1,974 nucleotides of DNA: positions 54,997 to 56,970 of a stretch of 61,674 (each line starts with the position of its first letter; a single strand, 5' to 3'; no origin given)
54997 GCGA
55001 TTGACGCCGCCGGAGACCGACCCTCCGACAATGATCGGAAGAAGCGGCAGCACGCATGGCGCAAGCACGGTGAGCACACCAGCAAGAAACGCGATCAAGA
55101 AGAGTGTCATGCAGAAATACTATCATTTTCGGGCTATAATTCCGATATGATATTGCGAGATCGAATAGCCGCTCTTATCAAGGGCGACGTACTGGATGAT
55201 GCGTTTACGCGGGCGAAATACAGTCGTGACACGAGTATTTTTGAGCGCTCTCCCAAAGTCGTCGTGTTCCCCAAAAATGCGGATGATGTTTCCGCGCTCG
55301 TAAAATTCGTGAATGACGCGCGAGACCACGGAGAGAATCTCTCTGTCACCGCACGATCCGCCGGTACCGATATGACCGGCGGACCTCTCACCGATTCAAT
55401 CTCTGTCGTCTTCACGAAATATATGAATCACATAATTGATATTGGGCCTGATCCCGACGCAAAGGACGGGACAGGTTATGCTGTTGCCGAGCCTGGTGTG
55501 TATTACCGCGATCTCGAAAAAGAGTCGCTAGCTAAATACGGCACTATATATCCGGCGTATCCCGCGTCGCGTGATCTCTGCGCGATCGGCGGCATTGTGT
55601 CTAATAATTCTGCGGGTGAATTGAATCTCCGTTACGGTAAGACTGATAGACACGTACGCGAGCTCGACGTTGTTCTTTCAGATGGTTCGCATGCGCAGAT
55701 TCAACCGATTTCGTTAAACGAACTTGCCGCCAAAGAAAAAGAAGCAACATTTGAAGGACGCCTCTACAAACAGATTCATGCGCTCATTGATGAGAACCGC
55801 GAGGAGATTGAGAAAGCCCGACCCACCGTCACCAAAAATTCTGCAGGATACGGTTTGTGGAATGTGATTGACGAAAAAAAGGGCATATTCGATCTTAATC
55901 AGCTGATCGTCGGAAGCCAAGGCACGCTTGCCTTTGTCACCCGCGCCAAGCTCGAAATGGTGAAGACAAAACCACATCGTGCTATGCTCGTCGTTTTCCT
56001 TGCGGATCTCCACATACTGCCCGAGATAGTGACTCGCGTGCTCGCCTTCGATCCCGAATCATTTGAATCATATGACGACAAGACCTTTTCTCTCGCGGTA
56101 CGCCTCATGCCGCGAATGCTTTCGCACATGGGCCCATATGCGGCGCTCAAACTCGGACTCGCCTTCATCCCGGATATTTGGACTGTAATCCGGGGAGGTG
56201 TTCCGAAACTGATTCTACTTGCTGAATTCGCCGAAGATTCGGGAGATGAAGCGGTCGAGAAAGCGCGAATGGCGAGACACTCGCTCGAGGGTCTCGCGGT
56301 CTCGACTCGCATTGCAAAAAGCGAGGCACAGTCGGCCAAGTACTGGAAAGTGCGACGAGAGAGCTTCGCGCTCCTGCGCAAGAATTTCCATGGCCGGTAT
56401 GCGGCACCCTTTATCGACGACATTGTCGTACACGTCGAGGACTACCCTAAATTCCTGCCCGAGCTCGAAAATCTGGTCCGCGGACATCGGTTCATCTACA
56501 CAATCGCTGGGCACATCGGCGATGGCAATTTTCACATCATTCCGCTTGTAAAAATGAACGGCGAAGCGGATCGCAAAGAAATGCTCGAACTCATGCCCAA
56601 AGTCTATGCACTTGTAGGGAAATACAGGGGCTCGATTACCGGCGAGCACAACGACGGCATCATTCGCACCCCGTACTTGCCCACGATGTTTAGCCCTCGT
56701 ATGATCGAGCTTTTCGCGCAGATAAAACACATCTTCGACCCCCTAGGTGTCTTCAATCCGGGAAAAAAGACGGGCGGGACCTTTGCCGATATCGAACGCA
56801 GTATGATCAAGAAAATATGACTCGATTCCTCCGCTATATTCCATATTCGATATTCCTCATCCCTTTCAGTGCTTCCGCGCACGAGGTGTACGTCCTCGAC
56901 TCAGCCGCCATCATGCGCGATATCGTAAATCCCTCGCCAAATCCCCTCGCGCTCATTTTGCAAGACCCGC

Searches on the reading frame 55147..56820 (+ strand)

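Call 58: search_protein_families(library=pfam, proteins=[window:55147-56820:+], max_evalue=0.001)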
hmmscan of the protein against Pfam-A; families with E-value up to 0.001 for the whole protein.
window:55147-56820:+ (557 aa): 2 families
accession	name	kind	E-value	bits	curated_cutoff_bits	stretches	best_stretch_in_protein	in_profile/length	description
PF02913.24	FAD-oxidase_C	-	1e-43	150.3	21.2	1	277-540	4-247/248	FAD linked oxidases, C-terminal domain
PF01565.28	FAD_binding_4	-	1.2e-26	93.5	26.4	1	36-182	1-135/139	FAD binding domain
